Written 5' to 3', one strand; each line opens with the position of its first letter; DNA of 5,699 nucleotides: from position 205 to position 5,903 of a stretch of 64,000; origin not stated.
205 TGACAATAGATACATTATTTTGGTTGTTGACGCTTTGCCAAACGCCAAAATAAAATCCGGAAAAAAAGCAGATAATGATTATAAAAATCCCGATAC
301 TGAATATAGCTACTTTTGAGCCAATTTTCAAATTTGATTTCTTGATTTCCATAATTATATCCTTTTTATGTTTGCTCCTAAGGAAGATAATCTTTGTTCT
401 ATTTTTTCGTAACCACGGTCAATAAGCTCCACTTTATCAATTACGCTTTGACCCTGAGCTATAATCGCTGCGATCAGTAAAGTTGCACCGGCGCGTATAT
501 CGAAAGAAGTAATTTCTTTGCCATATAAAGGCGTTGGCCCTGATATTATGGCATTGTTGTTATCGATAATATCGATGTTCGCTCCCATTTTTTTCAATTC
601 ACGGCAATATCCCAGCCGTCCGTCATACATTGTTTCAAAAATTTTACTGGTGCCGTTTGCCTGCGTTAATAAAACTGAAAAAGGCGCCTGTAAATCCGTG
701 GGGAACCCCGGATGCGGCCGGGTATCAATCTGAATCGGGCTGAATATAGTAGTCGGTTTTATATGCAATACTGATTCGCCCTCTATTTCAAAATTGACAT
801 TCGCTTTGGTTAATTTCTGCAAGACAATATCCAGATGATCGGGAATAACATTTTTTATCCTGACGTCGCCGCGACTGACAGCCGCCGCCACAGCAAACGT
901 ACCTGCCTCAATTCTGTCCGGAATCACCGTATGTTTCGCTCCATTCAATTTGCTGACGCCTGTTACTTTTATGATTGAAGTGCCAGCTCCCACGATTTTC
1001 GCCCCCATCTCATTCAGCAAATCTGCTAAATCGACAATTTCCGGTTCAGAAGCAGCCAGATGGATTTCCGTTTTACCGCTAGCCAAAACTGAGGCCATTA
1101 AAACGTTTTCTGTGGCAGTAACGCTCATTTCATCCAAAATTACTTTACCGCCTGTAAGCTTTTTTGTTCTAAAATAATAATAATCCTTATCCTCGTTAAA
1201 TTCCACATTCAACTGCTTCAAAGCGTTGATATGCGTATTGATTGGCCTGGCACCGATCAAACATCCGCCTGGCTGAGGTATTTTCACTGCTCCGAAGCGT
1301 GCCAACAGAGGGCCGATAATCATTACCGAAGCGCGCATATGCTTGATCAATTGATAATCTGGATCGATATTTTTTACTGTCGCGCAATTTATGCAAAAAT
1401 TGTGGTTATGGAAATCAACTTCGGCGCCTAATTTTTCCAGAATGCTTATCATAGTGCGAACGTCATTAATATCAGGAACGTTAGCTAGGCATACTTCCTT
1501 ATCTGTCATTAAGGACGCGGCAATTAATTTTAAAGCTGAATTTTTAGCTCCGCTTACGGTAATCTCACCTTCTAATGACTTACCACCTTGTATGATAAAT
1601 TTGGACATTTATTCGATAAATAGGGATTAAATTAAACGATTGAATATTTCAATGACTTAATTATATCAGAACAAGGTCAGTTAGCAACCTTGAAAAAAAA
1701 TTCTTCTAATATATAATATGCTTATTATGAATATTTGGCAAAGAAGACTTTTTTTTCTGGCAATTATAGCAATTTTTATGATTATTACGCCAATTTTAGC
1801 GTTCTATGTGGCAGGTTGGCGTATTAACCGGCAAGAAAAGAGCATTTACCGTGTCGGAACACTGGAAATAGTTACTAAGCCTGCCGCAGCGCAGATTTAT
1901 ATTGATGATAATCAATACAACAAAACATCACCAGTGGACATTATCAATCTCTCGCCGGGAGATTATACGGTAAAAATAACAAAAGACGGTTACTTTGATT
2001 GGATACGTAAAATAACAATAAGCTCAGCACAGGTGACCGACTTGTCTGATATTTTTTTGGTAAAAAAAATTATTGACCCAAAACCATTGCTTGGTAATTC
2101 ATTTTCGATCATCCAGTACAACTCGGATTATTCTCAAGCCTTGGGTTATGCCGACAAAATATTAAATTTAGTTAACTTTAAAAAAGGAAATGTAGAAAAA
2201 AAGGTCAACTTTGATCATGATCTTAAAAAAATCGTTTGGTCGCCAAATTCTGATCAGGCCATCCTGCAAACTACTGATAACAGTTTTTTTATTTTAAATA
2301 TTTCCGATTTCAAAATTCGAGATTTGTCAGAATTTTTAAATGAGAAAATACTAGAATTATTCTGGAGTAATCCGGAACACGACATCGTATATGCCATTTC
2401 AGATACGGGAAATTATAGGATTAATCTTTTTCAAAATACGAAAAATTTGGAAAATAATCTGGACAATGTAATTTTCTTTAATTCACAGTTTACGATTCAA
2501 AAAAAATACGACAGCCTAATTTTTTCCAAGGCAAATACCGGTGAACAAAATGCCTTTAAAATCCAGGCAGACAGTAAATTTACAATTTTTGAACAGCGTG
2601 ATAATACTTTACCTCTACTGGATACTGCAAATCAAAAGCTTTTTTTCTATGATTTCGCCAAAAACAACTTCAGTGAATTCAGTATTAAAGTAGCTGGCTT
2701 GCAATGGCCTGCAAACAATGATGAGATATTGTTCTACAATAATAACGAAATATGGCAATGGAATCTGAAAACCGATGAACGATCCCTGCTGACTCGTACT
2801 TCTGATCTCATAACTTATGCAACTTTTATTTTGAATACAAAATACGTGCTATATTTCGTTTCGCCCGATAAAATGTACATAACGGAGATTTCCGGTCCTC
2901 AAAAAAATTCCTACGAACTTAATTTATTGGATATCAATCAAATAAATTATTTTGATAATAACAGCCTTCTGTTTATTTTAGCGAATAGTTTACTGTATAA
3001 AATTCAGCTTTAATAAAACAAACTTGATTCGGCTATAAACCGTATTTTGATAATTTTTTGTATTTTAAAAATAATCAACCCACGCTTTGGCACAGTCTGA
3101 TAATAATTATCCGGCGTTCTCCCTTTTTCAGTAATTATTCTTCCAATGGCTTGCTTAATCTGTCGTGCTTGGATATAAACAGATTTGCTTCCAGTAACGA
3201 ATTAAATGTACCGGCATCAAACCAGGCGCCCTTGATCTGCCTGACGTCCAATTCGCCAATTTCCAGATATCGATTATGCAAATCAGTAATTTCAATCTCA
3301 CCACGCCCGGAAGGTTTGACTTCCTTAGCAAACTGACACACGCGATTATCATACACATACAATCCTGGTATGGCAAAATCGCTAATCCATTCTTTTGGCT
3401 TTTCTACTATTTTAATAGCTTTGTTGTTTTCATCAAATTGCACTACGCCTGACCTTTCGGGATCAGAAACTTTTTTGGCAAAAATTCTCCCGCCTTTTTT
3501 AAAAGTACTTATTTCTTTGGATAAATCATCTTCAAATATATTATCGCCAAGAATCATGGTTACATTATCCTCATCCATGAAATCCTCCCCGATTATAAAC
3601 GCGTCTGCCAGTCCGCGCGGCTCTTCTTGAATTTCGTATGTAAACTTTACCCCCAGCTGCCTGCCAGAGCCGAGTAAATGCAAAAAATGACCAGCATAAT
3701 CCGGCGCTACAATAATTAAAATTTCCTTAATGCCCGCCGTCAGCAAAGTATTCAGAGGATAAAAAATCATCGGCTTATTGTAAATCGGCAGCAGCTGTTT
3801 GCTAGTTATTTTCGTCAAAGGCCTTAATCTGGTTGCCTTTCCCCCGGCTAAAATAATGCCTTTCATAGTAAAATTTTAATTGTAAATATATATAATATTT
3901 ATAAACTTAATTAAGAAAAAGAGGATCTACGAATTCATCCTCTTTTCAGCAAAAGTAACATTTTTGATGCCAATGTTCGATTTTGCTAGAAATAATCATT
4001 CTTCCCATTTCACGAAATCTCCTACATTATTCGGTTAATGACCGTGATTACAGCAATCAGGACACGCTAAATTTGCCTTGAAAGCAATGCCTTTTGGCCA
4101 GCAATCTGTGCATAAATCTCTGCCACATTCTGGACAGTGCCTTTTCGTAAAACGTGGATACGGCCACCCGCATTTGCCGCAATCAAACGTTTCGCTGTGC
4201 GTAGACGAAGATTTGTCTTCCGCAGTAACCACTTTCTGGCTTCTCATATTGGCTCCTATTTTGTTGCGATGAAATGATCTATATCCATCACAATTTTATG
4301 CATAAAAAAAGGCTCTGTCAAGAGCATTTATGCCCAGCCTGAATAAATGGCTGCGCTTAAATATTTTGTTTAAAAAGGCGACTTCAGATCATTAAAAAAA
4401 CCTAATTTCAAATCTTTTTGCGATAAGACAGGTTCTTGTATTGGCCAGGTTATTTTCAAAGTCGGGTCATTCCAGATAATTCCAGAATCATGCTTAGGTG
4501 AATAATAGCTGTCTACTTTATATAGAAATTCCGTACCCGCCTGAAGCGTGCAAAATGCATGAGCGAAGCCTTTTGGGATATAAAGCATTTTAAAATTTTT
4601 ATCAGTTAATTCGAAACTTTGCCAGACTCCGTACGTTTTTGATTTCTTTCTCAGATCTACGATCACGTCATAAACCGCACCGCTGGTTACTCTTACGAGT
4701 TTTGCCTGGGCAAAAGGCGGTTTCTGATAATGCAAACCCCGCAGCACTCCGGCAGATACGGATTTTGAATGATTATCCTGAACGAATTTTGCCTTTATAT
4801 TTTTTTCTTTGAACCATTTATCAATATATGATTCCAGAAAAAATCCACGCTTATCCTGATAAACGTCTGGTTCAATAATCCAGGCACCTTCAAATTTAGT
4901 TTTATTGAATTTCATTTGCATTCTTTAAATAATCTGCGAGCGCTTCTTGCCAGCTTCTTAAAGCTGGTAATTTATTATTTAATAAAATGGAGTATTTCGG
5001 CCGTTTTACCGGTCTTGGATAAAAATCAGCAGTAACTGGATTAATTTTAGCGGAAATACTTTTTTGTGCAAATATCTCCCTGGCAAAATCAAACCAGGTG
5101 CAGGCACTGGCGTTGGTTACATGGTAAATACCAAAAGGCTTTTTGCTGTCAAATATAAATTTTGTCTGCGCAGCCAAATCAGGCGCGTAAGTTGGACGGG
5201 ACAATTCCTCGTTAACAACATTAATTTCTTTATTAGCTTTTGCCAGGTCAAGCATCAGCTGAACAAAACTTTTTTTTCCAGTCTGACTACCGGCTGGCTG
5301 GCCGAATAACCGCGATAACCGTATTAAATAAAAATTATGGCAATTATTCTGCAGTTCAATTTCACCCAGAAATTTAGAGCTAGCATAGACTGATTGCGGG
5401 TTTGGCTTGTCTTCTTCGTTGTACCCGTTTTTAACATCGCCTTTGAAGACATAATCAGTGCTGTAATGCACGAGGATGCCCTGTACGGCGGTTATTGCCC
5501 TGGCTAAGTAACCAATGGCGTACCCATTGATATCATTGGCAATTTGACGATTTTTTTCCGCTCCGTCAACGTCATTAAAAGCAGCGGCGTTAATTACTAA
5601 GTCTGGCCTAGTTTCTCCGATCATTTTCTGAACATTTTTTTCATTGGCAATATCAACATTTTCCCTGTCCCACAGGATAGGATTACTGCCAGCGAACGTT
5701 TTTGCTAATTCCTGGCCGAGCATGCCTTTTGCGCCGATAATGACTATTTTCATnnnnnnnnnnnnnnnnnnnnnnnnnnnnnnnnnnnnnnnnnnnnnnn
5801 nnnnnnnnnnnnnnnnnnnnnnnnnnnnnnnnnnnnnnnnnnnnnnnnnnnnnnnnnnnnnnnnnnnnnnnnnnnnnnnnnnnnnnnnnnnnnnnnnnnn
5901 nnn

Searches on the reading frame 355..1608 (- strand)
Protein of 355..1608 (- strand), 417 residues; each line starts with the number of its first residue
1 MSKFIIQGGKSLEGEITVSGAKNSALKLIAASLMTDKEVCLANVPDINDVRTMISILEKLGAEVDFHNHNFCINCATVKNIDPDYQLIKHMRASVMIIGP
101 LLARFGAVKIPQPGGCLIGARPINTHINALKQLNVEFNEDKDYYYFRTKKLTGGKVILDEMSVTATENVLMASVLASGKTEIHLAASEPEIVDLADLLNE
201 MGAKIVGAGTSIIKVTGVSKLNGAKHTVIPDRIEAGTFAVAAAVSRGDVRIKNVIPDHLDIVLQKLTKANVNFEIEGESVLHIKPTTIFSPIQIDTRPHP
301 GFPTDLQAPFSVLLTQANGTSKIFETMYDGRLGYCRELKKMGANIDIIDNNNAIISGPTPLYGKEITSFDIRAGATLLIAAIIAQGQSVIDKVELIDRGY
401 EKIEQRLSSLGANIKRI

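Call 23: search_protein_families(library=pfam, proteins=[window:355-1608:-], max_evalue=0.001)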
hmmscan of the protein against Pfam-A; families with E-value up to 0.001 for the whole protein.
window:355-1608:- (417 aa): 1 family
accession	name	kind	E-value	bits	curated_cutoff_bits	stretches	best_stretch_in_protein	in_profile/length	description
PF00275.25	EPSP_synthase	-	1.9e-92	310.6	22.8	1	6-407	1-417/417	EPSP synthase (3-phosphoshikimate 1-carboxyvinyltransferase)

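Call 70: search_protein_families(library=ncbifam, proteins=[window:355-1608:-], max_evalue=0.00001)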
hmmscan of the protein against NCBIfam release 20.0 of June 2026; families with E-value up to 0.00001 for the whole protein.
window:355-1608:- (417 aa): 6 families
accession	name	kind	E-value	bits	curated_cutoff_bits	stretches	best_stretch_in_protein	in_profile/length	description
NF006873.0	PRK09369.1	subfamily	1.5e-162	541.1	297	1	1-417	1-417/419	UDP-N-acetylglucosamine 1-carboxyvinyltransferase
TIGR01072.1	murA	equivalog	4.9e-157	523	392.7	1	1-416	1-416/416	UDP-N-acetylglucosamine 1-carboxyvinyltransferase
NF009470.0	PRK12830.1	equivalog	1.3e-141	472.1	552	1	1-416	1-414/417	UDP-N-acetylglucosamine 1-carboxyvinyltransferase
TIGR01356.1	aroA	equivalog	6e-21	74.7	287.25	1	14-412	1-414/415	3-phosphoshikimate 1-carboxyvinyltransferase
NF011381.1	PRK14806.1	equivalog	1.4e-10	40.1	902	0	3-71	515-585/733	bifunctional prephenate dehydrogenase/3-phosphoshikimate 1-carboxyvinyltransferase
NF008816.0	PRK11860.1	equivalog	1.2e-06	27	943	0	330-392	277-340/662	bifunctional 3-phosphoshikimate 1-carboxyvinyltransferase/cytidylate kinase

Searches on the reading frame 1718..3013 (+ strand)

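Call 23: search_protein_families(library=pfam, proteins=[window:1718-3013:+], max_evalue=0.001)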
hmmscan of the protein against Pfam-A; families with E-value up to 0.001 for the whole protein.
window:1718-3013:+ (431 aa): 5 families
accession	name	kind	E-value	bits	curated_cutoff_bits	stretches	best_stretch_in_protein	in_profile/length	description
PF08308.17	PEGA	-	4.1e-11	43.1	20.8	1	47-109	2-63/71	PEGA domain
PF16755.11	Beta-prop_NUP159_NUP214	-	1.2e-06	28.5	29.6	0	150-240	87-179/366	NUP159/214 beta propeller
PF25174.1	Beta-prop_THOC3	-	1.4e-05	24.6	305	0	143-216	65-137/272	THOC3 beta-propeller domain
PF23775.1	Beta-prop_RIG_2nd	-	2.3e-05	24.4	80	1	141-289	8-153/278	RIG second beta-propeller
PF00930.27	DPPIV_N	-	0.0003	20.1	22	0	304-362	21-82/354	Dipeptidyl peptidase IV (DPP IV) N-terminal region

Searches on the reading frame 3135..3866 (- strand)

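Call 23: search_protein_families(library=pfam, proteins=[window:3135-3866:-], max_evalue=0.001)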
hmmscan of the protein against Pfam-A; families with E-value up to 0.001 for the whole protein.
window:3135-3866:- (243 aa): 2 families
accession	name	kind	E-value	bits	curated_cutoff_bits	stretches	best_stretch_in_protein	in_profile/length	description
PF00483.29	NTP_transferase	-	4.4e-58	197.2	21.2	1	2-232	1-243/245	Nucleotidyl transferase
PF12804.13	NTP_transf_3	-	5e-10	40.2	27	1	3-117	1-106/160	MobA-like NTP transferase domain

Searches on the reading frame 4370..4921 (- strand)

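Call 23: search_protein_families(library=pfam, proteins=[window:4370-4921:-], max_evalue=0.001)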
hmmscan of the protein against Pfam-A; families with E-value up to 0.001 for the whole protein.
window:4370-4921:- (183 aa): 1 family
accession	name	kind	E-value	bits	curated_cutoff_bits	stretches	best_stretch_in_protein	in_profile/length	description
PF00908.23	dTDP_sugar_isom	-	5.3e-70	234.9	27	1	7-177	1-167/168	dTDP-4-dehydrorhamnose 3,5-epimerase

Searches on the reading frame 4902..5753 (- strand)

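Call 23: search_protein_families(library=pfam, proteins=[window:4902-5753:-], max_evalue=0.001)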
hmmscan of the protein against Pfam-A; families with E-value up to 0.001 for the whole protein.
window:4902-5753:- (283 aa): 3 families
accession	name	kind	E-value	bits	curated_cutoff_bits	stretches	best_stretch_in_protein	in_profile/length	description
PF04321.23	RmlD_sub_bind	-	5e-79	265.8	27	1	1-279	1-285/287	RmlD substrate binding domain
PF01370.27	Epimerase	-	8.2e-16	58.6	20.9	1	3-194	1-218/240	NAD dependent epimerase/dehydratase family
PF16363.11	GDP_Man_Dehyd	-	4.1e-10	40.1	27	1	32-157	58-188/332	GDP-mannose 4,6 dehydratase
